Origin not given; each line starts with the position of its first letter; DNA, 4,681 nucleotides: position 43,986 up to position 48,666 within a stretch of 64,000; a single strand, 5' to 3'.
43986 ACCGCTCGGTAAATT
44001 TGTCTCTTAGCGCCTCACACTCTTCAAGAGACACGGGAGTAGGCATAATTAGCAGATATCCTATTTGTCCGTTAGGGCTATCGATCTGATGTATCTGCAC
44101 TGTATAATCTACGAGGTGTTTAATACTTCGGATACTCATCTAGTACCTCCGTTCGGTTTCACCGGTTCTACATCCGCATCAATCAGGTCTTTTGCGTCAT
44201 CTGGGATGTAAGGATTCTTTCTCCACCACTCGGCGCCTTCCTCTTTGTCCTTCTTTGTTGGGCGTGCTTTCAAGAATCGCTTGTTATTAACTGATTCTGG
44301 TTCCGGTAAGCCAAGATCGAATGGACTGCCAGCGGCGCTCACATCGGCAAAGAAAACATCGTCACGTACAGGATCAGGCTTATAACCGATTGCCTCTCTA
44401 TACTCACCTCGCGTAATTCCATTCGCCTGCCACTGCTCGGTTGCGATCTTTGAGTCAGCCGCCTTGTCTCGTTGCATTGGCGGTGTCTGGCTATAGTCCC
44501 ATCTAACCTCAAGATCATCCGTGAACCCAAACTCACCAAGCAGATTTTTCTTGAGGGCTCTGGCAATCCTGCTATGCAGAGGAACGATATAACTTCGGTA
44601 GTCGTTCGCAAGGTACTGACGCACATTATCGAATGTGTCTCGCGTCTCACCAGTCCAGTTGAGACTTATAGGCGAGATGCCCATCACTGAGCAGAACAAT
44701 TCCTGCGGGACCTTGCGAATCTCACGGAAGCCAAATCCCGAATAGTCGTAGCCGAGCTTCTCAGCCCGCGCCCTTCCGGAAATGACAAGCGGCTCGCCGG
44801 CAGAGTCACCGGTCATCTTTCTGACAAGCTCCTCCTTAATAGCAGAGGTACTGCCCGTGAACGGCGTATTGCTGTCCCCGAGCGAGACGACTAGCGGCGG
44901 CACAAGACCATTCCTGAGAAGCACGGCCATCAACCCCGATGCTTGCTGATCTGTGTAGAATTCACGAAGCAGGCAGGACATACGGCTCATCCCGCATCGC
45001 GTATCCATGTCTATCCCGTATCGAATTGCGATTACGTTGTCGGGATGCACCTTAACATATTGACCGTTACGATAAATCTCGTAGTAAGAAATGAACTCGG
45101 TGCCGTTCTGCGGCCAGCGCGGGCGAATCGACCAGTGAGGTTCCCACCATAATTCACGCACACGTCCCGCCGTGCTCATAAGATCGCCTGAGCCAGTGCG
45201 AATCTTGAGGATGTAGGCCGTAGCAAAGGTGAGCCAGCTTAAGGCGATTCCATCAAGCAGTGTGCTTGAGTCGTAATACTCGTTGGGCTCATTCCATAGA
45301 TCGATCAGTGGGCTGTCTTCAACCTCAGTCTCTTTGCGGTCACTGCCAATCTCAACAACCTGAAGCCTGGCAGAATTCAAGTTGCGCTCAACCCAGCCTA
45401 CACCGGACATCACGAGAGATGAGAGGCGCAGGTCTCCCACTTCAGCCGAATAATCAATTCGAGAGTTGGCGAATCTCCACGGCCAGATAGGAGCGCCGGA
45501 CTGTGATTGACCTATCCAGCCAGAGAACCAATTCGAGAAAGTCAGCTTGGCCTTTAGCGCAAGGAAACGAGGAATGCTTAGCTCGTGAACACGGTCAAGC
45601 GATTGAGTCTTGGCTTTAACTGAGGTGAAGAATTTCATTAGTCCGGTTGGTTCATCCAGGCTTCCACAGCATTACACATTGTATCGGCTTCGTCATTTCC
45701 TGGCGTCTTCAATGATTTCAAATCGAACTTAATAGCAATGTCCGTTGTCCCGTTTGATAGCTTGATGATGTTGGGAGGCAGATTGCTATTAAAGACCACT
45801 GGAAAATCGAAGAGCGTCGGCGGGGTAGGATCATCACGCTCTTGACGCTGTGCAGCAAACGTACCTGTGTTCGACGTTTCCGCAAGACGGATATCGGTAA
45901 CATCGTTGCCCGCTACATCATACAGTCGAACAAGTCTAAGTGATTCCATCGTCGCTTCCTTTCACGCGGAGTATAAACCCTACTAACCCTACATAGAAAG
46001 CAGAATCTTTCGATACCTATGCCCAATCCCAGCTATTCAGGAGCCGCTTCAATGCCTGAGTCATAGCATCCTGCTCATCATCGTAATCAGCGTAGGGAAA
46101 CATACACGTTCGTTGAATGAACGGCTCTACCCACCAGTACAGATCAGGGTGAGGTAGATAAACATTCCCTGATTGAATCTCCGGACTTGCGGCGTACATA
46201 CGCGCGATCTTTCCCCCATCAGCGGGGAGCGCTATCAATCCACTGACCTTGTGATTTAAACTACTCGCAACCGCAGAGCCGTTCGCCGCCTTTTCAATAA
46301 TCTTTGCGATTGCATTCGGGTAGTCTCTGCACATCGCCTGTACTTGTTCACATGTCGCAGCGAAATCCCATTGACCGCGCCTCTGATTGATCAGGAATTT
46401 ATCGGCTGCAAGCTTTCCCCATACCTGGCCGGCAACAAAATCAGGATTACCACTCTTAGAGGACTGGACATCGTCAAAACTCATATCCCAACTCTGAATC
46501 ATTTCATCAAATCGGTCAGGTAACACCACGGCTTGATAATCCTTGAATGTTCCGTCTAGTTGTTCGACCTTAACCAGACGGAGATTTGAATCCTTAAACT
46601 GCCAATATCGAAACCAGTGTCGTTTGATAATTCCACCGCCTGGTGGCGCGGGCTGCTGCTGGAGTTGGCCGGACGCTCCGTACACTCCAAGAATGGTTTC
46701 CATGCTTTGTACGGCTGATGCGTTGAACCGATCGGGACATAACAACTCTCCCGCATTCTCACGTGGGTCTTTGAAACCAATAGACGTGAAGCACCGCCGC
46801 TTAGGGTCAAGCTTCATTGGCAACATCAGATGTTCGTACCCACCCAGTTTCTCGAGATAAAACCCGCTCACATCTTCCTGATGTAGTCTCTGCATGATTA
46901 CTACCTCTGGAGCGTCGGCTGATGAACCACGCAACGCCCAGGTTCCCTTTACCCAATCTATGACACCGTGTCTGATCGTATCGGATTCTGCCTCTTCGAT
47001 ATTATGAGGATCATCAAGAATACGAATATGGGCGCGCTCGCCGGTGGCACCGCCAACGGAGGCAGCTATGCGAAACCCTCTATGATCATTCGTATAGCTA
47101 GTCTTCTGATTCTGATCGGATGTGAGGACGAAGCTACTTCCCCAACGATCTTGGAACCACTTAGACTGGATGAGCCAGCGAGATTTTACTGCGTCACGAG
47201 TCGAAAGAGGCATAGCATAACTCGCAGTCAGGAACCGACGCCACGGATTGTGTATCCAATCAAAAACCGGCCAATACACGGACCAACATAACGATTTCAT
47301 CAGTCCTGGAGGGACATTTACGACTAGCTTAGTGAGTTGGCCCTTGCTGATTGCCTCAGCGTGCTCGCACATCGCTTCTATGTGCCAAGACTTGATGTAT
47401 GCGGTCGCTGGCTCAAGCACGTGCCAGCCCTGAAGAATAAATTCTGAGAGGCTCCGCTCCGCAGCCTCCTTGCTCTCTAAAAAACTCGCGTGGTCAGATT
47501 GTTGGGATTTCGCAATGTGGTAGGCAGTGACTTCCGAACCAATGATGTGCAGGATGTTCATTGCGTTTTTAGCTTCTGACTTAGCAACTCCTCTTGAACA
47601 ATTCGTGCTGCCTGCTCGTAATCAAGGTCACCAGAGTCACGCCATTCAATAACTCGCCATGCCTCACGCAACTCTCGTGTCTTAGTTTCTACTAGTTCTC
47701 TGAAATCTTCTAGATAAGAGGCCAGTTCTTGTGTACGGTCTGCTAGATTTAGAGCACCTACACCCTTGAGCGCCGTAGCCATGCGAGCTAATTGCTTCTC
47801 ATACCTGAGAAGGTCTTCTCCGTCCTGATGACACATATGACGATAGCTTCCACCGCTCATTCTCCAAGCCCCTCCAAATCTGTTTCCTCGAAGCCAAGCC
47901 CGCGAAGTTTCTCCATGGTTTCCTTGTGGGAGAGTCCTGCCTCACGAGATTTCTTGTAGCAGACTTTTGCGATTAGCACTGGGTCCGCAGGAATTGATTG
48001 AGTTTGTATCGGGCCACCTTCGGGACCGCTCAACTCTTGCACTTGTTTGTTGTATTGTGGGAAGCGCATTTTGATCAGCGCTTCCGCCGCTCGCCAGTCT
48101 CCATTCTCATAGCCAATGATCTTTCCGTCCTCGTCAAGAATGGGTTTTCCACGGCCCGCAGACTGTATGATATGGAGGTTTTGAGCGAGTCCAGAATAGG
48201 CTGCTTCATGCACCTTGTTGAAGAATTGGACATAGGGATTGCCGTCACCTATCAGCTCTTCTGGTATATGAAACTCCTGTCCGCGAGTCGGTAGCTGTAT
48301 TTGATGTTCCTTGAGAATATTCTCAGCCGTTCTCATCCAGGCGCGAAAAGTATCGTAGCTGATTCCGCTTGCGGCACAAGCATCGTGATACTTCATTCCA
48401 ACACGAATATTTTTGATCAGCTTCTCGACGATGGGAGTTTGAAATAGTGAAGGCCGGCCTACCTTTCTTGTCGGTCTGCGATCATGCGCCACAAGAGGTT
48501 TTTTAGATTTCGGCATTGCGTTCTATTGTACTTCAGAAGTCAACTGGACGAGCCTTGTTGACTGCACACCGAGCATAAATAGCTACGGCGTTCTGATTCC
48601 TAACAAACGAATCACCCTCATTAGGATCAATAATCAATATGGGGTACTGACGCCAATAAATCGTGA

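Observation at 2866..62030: Conserved 16-nt hairpin-capable motif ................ at six gene junctions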

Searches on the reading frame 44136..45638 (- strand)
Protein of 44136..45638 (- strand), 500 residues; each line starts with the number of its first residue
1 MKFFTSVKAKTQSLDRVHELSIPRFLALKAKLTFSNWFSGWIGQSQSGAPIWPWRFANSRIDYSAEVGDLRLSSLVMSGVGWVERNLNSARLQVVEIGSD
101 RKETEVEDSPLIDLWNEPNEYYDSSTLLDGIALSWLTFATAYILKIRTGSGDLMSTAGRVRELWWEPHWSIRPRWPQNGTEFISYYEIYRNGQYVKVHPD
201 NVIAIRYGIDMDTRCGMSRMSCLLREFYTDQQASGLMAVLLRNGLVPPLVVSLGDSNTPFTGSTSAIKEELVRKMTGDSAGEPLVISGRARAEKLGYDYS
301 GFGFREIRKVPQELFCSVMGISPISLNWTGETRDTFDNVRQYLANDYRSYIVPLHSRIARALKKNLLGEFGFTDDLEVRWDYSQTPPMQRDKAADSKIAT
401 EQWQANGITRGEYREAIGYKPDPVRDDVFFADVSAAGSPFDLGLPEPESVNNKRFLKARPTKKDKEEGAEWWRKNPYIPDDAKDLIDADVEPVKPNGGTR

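Call 18: find_encoding_contigs(protein=window:44136-45638:-, flank=10000, max_places=4)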
Protein window:44136-45638:- (500 aa): no gene with exactly this product is on record in the collection.

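Call 100: search_protein_families(library=phrogs, proteins=[window:44136-45638:-], max_evalue=0.00001)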
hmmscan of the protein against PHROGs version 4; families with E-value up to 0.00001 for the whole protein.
window:44136-45638:- (500 aa): 2 families
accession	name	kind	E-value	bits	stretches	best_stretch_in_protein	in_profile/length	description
phrog_2662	-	head and packaging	3e-35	122.9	1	48-460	37-444/717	portal protein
phrog_12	-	head and packaging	1e-23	85.2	1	89-436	109-429/646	portal protein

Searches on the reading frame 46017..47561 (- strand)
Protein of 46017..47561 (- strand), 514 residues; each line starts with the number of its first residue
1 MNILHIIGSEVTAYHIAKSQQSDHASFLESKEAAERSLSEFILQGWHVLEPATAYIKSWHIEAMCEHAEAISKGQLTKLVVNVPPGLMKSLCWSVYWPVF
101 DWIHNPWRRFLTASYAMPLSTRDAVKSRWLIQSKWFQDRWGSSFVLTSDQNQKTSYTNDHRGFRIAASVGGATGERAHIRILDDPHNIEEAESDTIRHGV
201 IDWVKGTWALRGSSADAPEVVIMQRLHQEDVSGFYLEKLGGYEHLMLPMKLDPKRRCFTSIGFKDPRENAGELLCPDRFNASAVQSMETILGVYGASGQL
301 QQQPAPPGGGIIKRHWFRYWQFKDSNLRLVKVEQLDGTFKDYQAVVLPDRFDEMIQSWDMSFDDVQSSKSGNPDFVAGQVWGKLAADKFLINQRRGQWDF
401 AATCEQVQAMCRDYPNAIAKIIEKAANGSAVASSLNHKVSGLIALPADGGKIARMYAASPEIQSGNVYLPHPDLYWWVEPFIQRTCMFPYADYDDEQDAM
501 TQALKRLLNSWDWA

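Call 8: search_dna_similar(query=window:46017-47561:-, collection=phages, mode=protein, max_rows=25)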
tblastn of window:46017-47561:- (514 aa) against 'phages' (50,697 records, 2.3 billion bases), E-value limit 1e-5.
Records with a match: 1517; places in all: 1534; records where one place covers at least 80% of the query: 315.
Best place of each record, by identity: <60% 1517.
By first word of the organism name: Mycobacterium 294; Microbacterium 273; Escherichia 232; Gordonia 113; Klebsiella 100; Vibrio 88; Acinetobacter 51; Xanthomonas 33; Shigella 28; Bacteriophage 27; and 63 more.
By host as written in the record: Mycobacterium smegmatis mc2 155 232; - 118; Microbacterium foliorum NRRL B-24224 SEA 111; Microbacterium foliorum NRRL B-24224 104; Gordonia terrae 3612 100; Escherichia coli 62; Escherichia coli DSM 12242 43; Mycobacterium smegmatis mc#155 42; and 291 more.
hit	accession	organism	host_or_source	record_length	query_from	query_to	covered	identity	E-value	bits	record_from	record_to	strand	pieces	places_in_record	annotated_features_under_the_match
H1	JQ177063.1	Aeromonas phage vB_AsaM-56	Aeromonas salmonicida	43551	31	507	93%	37.7%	9e-86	295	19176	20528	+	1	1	putative TerL large-subunit terminase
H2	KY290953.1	Aeromonas phage 51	Aeromonas salmonicida HER1108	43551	31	507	93%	37.7%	9e-86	295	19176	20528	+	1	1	terminase large subunit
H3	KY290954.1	Aeromonas phage 56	Aeromonas salmonicida HER1084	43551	31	507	93%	37.7%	9e-86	295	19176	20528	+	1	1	terminase large subunit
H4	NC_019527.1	Aeromonas phage vB_AsaM-56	Aeromonas salmonicida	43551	31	507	93%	37.7%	9e-86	295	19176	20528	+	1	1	terminase large subunit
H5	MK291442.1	Paracoccus phage vB_PkoS_Pkon1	Paracoccus kondratievae NCIMB 13773T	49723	31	498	91%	35.5%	1e-73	259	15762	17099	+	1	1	terminase large subunit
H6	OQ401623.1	Roseobacter phage CRP-901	Roseobacter sp. FZCC0083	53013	32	511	93%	34.5%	1e-65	236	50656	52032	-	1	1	terminase large subunit | terminase small subunit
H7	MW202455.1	Caudoviricetes sp.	Manatee Spring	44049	32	510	93%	34.5%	1e-63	230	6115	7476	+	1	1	large terminase | terminase small subunit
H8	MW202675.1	Caudoviricetes sp.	Manatee Spring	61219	31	507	93%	34.0%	3e-68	244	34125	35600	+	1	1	terminase large subunit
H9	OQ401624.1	Roseobacter phage CRP-902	Roseobacter sp. FZCC0083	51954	32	511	93%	33.7%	2e-64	232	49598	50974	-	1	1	terminase large subunit | terminase small subunit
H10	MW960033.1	Rhizobium phage RHph_X3_2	Sinorhizobium americanum X3_2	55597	30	507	93%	32.8%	4e-67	240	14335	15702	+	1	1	terminase large subunit protein | terminase small subunit protein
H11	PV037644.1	Bacillus phage vB_BcM_CUBc25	Bacillus cereus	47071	31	506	93%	32.2%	8e-52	196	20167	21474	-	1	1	terminase large subunit | hypothetical protein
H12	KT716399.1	Pseudomonas phage POR1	Pseudomonas oryzihabitans J81P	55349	31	512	94%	30.9%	2e-49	188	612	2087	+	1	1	putative large terminase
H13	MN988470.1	Rhizobium phage RHph_TM3_3_9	Rhizobium etli T3_9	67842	37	503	91%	31.8%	2e-49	189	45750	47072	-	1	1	terminase large subunit protein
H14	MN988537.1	Rhizobium phage RHph_TM3_3_10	Rhizobium etli T3_10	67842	37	503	91%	31.8%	2e-49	189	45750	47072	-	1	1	terminase large subunit protein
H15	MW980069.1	Rhizobium phage RHEph19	Rhizobium etli sv. phaseoli N561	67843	37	503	91%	31.8%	2e-49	189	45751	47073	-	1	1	terminase large subunit protein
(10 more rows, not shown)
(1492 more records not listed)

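Call 11: find_related_loci(query=window:46017-47561:-, collection=viral_contigs, flank=10000)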
Query window:46017-47561:- (514 aa) in viral_contigs; peptide patterns used: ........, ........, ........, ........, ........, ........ (x = any residue, [..] = any of these).
15 stretches matched a pattern; 14 encode a relative of the query (tblastn E <= 1e-3); 14 distinct loci.
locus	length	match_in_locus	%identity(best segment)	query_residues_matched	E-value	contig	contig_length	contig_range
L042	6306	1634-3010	39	32-510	8e-104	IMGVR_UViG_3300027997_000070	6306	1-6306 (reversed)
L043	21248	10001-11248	31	54-507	1e-55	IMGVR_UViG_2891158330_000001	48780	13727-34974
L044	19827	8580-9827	31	54-507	2e-55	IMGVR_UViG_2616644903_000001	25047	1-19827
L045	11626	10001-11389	29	30-508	7e-53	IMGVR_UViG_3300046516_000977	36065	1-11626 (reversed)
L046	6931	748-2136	29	30-508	7e-53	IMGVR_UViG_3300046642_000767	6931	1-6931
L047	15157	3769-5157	29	30-508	8e-53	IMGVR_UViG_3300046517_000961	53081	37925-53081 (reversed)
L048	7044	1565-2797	31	78-504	5e-49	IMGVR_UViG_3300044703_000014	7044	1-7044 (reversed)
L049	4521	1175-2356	29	68-505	6e-46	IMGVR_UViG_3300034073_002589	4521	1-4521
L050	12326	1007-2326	28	32-507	2e-44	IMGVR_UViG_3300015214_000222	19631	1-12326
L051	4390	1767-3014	29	78-508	7e-44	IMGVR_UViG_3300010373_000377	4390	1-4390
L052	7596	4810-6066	30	78-508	4e-41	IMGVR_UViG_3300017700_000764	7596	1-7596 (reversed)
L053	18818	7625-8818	30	89-507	2e-41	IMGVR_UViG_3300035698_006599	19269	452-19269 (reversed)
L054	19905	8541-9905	29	47-508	9e-38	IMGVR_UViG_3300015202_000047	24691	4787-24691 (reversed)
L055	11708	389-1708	28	32-507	1e-42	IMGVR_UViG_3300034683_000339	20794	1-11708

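Call 23: find_homologous_proteins(query=window:46017-47561:-, max_evalue=1e-50)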
Query window:46017-47561:- (514 aa): 2321 proteins with E <= 1e-50 among 8000 candidates; the best 120 are listed.
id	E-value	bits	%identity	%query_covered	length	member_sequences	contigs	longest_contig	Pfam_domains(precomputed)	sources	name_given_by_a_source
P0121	6.8e-168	578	54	91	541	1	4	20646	PF17289.9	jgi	jgi:predicted phage terminase large subunit-like protein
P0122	8.9e-168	577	52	97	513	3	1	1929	PF17289.9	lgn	-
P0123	1.8e-162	560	55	91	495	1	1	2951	PF17289.9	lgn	-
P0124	5.2e-162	558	49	96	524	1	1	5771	PF17289.9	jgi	jgi:predicted phage terminase large subunit-like protein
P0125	1.1e-159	551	56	90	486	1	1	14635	PF17289.9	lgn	-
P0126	5.2e-157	542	51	93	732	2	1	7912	PF17289.9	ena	-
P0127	1.4e-156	540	50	91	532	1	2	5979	PF17289.9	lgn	-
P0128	4.3e-156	539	52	93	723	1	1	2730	PF17289.9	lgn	-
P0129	2.0e-154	533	50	93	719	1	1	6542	PF17289.9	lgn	-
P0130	2.4e-154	533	53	91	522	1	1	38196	PF17289.9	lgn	-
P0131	3.1e-154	533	52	91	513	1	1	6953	-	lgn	-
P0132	2.0e-153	530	50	92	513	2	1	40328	PF17289.9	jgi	jgi:predicted phage terminase large subunit-like protein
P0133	7.9e-153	528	53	91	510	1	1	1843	PF17289.9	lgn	-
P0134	1.8e-152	527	54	90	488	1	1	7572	PF17289.9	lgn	-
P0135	1.9e-152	527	51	92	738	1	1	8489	PF17289.9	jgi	jgi:predicted phage terminase large subunit-like protein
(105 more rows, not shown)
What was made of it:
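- Tried and rejected: The terL protein is at most 38% identical to that of any isolated phage (call 8) and at most 56% to any metagenomic protein (call 23).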

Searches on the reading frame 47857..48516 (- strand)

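Call 78: search_protein_families(library=pfam, proteins=[window:47857-48516:-], max_evalue=0.05)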
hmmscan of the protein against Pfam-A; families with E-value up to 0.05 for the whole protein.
window:47857-48516:- (219 aa): 2 families
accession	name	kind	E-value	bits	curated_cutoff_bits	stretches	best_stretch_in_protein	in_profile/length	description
PF13384.12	HTH_23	-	0.0036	17.5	24.6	1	35-63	12-40/50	Homeodomain-like domain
PF01527.26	HTH_Tnp_1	-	0.03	15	24.1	0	32-66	14-49/75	Transposase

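Call 100: search_protein_families(library=phrogs, proteins=[window:47857-48516:-], max_evalue=0.00001)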
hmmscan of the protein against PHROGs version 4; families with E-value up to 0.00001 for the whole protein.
window:47857-48516:- (219 aa): 1 family
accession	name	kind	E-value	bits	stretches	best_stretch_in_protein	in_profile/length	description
phrog_4102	-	head and packaging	3e-12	48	1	16-170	6-126/166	terminase small subunit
